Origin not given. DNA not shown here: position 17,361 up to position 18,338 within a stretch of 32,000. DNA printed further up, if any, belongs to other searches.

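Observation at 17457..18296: Insulated Panacea (DUF4065)-domain antitoxin-like gene with no recognisable toxin partner, inside the head module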

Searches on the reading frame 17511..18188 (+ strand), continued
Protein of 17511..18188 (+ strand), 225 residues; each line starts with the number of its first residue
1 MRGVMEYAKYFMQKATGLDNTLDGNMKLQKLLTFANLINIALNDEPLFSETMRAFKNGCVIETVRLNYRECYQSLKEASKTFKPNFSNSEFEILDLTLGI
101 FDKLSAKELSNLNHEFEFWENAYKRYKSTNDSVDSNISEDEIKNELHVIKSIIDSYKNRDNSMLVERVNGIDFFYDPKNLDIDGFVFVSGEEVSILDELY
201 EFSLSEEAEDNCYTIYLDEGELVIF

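Call 48: fold_search(model_id=the predicted structure, library=pdb)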
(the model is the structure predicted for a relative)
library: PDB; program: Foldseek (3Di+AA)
matches with E <= 10: 671; with E <= 0.001: 33
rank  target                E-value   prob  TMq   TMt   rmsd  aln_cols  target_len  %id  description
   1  4mzp_A                5.5e-05  1.00  0.61  0.68   4.3       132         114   13  MazF from S. aureus crystal form III, C2221, 2.7 A (released 2014-05-21)
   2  5cr2_B                7.8e-05  1.00  0.62  0.72   3.2       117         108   14  E. coli MazF in complex with single strand DNA substrate analog (released 2016-04-06)
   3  9g7k_A                1.1e-04  1.00  0.59  0.63   4.4       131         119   13  Staphylococcus aureus MazF in complex with Nanobody 12 (released 2024-07-31)
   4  4mzp_B                1.3e-04  1.00  0.60  0.66   4.2       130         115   13  MazF from S. aureus crystal form III, C2221, 2.7 A (released 2014-05-21)
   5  4mzm_A                1.4e-04  1.00  0.60  0.66   4.4       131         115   13  MazF from S. aureus crystal form I, P212121, 2.1 A (released 2014-05-28)
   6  4mzt_A                1.6e-04  1.00  0.60  0.66   4.3       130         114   13  MazF from S. aureus crystal form II, C2221, 2.3 A (released 2014-05-21)
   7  5cr2_C                1.7e-04  1.00  0.61  0.70   3.1       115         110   14  E. coli MazF in complex with single strand DNA substrate analog (released 2016-04-06)
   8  4mzp_C                2.0e-04  1.00  0.61  0.68   4.2       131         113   13  MazF from S. aureus crystal form III, C2221, 2.7 A (released 2014-05-21)
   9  4mzp_E                2.0e-04  1.00  0.56  0.64   4.8       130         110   12  MazF from S. aureus crystal form III, C2221, 2.7 A (released 2014-05-21)
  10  7bxy                  2.2e-04  1.00  0.58  0.63   4.6       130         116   18  mRNA interferase from Bacillus cereus (released 2021-04-28)
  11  4me7_C                2.5e-04  1.00  0.53  0.61   5.8       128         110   15  Crystal structure of Bacillus subtilis toxin MazF in complex with cognate antitoxin MazE (released 2013-10-23)
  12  5hkc_B                3.1e-04  1.00  0.60  0.68   4.6       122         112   16  Crystal structure of M. tuberculosis MazF-mt3 T52D-F62D mutant in complex with 8-mer RNA (released 2017-01-18)
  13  2mf2_MODEL_1_A        3.1e-04  1.00  0.58  0.57   4.8       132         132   16  Structural and biophysical characterization of the mRNA interferase SaMazF from Staphylococcus aureus. (released 2014-05-21)
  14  9g7k_B                3.3e-04  1.00  0.59  0.63   4.4       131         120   14  Staphylococcus aureus MazF in complex with Nanobody 12 (released 2024-07-31)
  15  4mdx_A                3.7e-04  1.00  0.62  0.68   3.5       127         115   15  Crystal structure of Bacillus subtilis MazF in complex with RNA (released 2013-10-23)
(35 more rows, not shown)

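Call 49: fold_search(model_id=the predicted structure, library=pdb)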
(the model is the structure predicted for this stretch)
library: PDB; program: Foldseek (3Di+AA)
matches with E <= 10: 134; with E <= 0.001: 0
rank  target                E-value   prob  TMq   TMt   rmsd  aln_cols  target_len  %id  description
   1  5zq4_A                5.7e-01  0.04  0.16  0.13  17.0       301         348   11  PDE-Ubi-ADPr (released 2018-05-23)
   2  1pdu_A                8.9e-01  0.06  0.17  0.17  16.8       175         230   12  Ligand-binding domain of Drosophila orphan nuclear receptor DHR38 (released 2003-06-10)
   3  9its_A                1.3e+00  0.03  0.12  0.08  16.6       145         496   15  Chloroflexus aurantiacus ADP-bound ATP synthase, state 1 (released 2025-03-19)
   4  6tvv_B                1.4e+00  0.06  0.18  0.11  14.4       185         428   13  Crystal structure of 3'-5' RecJ exonuclease from M. Jannaschii (released 2021-01-27)
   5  6tvv_A                1.5e+00  0.07  0.17  0.11  14.2       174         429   12  Crystal structure of 3'-5' RecJ exonuclease from M. Jannaschii (released 2021-01-27)
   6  6jio_B                1.6e+00  0.07  0.20  0.19  17.0       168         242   10  Human LXR-beta in complex with a ligand (released 2019-10-16)
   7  7ykv_A                1.6e+00  0.06  0.19  0.12  15.1       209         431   11  The structure of archaeal nuclease RecJ2 from Methanocaldococcus jannaschii (released 2023-07-26)
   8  5w9c_C                1.6e+00  0.04  0.14  0.13  16.6       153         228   16  Estrogen Receptor Alpha Ligand Binding Domain C381S, C417S, C530S in Complex with 4-hydroxytamoxifen (released 2018-06-13)
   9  6df6_A                1.8e+00  0.02  0.11  0.10  16.5       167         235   13  Crystal structure of estrogen receptor alpha in complex with receptor degrader 16ab (released 2019-02-20)
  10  7yor_A                1.9e+00  0.04  0.15  0.10  15.4       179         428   13  Recj2 and dCMP complex from Methanocaldococcus jannaschii (released 2023-08-02)
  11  8vz1_A                1.9e+00  0.02  0.11  0.11  17.1       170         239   14  Crystal Structure of the ER-alpha Ligand-binding Domain (L372S, L536S) in complex with k-409 (released 2024-06-12)
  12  8cyo_B                2.1e+00  0.05  0.16  0.15  15.9       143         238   13  Nurr1 Covalently Bound to a Synthetic Ligand, 10.25, via a Disulfide Bond (released 2024-01-17)
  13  5duh_B                2.1e+00  0.03  0.11  0.11  15.8       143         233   12  Crystal Structure of the ER-alpha Ligand-binding Domain in Complex with a Sulfoxide-bridged Oxabicyclic Heptene Sulfon (released 2016-05-04)
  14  6pbj_B                2.1e+00  0.03  0.16  0.10  18.7       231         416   12  The structure of 3-deoxy-d-arabino-heptulosonate 7-phosphate synthase with Gly190Pro mutation (released 2020-04-08)
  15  5tn9_B                2.2e+00  0.04  0.14  0.15  16.0       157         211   10  Crystal Structure of the ER-alpha Ligand-binding Domain (L372S,L536S) in Complex with the OBHS-BSC, 4-bromophenyl (1R, (released 2017-02-15)
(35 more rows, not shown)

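Call 58: search_protein_families(library=pfam, proteins=[L133:1512-3293:+, L132:2946-3737:+, L133:3293-3451:+, L074:3706-5436:+, L073:3698-5293:+], max_evalue=0.01)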
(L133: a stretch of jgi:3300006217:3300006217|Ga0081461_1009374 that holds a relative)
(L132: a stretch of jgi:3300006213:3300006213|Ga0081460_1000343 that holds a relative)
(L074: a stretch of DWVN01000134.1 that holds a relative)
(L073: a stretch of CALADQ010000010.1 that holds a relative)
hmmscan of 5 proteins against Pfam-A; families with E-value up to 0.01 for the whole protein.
L133:1512-3293:+ (594 aa): 1 family
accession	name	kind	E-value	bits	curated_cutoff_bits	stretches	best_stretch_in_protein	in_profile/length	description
PF04233.19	Phage_Mu_F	-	6.5e-13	49.8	29.6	1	196-301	2-111/112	Phage Mu protein F like protein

L132:2946-3737:+ (264 aa): 0 families

L133:3293-3451:+ (53 aa): 0 families

L074:3706-5436:+ (577 aa): 2 families
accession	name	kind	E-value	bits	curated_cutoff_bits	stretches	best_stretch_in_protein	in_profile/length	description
PF04233.19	Phage_Mu_F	-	8.4e-16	59.1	29.6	1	194-299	1-110/112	Phage Mu protein F like protein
PF09702.15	Cas_Csa5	-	0.0034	18.2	23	0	123-196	9-80/101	CRISPR-associated protein (Cas_Csa5)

L073:3698-5293:+ (532 aa): 2 families
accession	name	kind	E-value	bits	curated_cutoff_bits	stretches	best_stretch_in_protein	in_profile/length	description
PF03496.20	ADPrib_exo_Tox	-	2.8e-26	92.5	23.4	1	378-522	12-178/196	ADP-ribosyltransferase exoenzyme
PF04233.19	Phage_Mu_F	-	3.9e-15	57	29.6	1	199-304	2-111/112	Phage Mu protein F like protein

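Call 62: find_encoding_contigs(protein=P0122, flank=5000, max_places=4)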
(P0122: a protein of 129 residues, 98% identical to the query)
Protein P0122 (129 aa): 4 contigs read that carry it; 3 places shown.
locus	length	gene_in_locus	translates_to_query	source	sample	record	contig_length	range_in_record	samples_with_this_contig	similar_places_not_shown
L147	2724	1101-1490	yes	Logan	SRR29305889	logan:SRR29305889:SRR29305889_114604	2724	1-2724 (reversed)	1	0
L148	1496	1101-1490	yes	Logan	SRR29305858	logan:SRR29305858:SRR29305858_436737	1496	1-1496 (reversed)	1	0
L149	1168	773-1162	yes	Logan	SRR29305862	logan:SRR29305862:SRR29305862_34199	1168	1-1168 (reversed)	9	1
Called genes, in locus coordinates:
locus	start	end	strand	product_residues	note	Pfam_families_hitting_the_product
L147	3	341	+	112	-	?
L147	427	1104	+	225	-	PF13274:SocA_Panacea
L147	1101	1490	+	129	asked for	-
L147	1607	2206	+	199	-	PF06810:Phage_scaffold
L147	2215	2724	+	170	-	?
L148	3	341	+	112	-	?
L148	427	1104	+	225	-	PF13274:SocA_Panacea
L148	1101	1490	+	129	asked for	-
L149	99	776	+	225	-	PF13274:SocA_Panacea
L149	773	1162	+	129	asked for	-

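Call 63: find_encoding_contigs(protein=P0123, flank=5000, max_places=8)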
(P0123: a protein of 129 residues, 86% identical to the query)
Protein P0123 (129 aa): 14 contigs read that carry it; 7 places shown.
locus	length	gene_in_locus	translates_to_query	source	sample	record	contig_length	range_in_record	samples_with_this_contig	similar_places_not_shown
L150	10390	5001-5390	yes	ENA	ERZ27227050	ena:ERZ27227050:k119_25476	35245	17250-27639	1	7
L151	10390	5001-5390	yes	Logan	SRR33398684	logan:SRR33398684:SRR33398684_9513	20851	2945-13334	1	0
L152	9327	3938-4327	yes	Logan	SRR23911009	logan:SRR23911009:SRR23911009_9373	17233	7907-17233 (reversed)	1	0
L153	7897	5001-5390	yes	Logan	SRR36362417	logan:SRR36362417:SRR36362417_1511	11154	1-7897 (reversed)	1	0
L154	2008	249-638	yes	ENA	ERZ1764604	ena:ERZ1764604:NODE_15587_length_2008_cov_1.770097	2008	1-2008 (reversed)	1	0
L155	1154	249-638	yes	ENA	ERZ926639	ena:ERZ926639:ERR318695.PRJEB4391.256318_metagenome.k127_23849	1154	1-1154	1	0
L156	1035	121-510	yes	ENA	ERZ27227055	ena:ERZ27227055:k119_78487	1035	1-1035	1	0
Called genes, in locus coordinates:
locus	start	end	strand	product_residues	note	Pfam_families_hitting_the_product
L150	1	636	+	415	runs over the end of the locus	PF04466:Terminase_3, PF17288:Terminase_3C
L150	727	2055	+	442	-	PF05133:SPP1_portal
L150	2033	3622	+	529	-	PF04233:Phage_Mu_F, PF03496:ADPrib_exo_Tox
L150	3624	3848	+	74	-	-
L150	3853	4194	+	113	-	PF09639:YjcQ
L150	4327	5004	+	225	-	PF13274:SocA_Panacea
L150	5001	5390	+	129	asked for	-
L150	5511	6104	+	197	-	PF06810:Phage_scaffold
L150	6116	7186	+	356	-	-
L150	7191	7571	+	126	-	-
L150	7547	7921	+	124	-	-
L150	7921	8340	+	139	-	PF04883:HK97-gp10_like (weak)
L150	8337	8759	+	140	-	PF20765:Phage_tail_terminator_8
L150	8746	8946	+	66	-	-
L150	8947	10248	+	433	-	PF22671:Gp18_domIII_N, PF17481:Phage_sheath_domII, PF04984:Phage_sheath_1, PF17482:Phage_sheath_1C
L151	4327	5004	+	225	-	PF13274:SocA_Panacea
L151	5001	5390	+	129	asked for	-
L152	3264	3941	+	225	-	PF13274:SocA_Panacea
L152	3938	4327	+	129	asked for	-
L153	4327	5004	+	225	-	PF13274:SocA_Panacea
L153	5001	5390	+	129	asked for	-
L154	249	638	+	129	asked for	-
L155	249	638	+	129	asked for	-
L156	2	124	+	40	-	?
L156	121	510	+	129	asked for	-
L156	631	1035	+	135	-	?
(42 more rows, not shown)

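Call 78: search_protein_families(library=padloc, proteins=[window:17511-18185:+, L004:5010-5396:+], max_evalue=0.01)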
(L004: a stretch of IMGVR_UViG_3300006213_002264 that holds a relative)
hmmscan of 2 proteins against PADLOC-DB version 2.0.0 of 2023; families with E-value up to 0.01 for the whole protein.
window:17511-18185:+ (225 aa): 0 families

L004:5010-5396:+ (129 aa): 0 families

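Call 86: fold_search(model_id=the predicted structure, library=viral)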
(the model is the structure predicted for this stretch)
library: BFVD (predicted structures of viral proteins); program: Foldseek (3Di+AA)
matches with E <= 10: 201; with E <= 0.001: 2
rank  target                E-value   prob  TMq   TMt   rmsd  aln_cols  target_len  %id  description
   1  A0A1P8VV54            5.1e-05  1.00  0.49  0.73   3.0       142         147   21  (no name in the UniProt tables at hand)
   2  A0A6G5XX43            6.3e-05  1.00  0.54  0.80   2.5       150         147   15  (no name in the UniProt tables at hand)
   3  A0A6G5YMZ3            1.9e-03  1.00  0.42  0.59   3.3       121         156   22  (no name in the UniProt tables at hand)
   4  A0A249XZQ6            2.3e-02  1.00  0.40  0.57   5.4       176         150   15  (no name in the UniProt tables at hand)
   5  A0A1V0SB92            9.5e-02  0.07  0.13  0.10  18.5       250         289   12  Uncharacterized protein [Catovirus CTV1]
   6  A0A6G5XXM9            1.0e-01  0.85  0.37  0.43   9.8       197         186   14  (no name in the UniProt tables at hand)
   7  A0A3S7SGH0            1.2e-01  0.96  0.46  0.59   5.6       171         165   15  (no name in the UniProt tables at hand)
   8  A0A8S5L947            1.9e-01  0.97  0.32  0.53   5.9       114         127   18  Antitoxin SocA-like Panacea domain-containing protein [Siphoviridae sp. ct4T77]
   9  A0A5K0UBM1            3.8e-01  0.03  0.12  0.11  21.4       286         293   11  Cell division cycle protein 123 [Yasminevirus sp. GU-2018]
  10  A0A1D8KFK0            4.5e-01  0.47  0.12  0.27   9.7        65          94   14  Uncharacterized protein [Synechococcus phage S-CAM1]
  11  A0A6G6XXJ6            4.8e-01  0.18  0.13  0.23  10.0        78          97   10  (no name in the UniProt tables at hand)
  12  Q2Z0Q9                6.3e-01  0.08  0.16  0.14  14.5       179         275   14  Uncharacterized protein [Pseudomonas phage EL]
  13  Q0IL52                6.3e-01  0.06  0.17  0.17  21.2       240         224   14  ORF67 [Leucania separata nucleopolyhedrovirus]
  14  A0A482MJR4            7.4e-01  0.02  0.10  0.04  21.2       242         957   11  Uncharacterized protein [Nodularia phage vB_NspS-kac68v161]
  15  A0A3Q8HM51            8.3e-01  0.06  0.12  0.09  15.4       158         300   13  (no name in the UniProt tables at hand)
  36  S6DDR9                2.5e+00  0.02  0.16  0.18  15.0       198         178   11  Histone H4-like [Invertebrate iridescent virus 22]
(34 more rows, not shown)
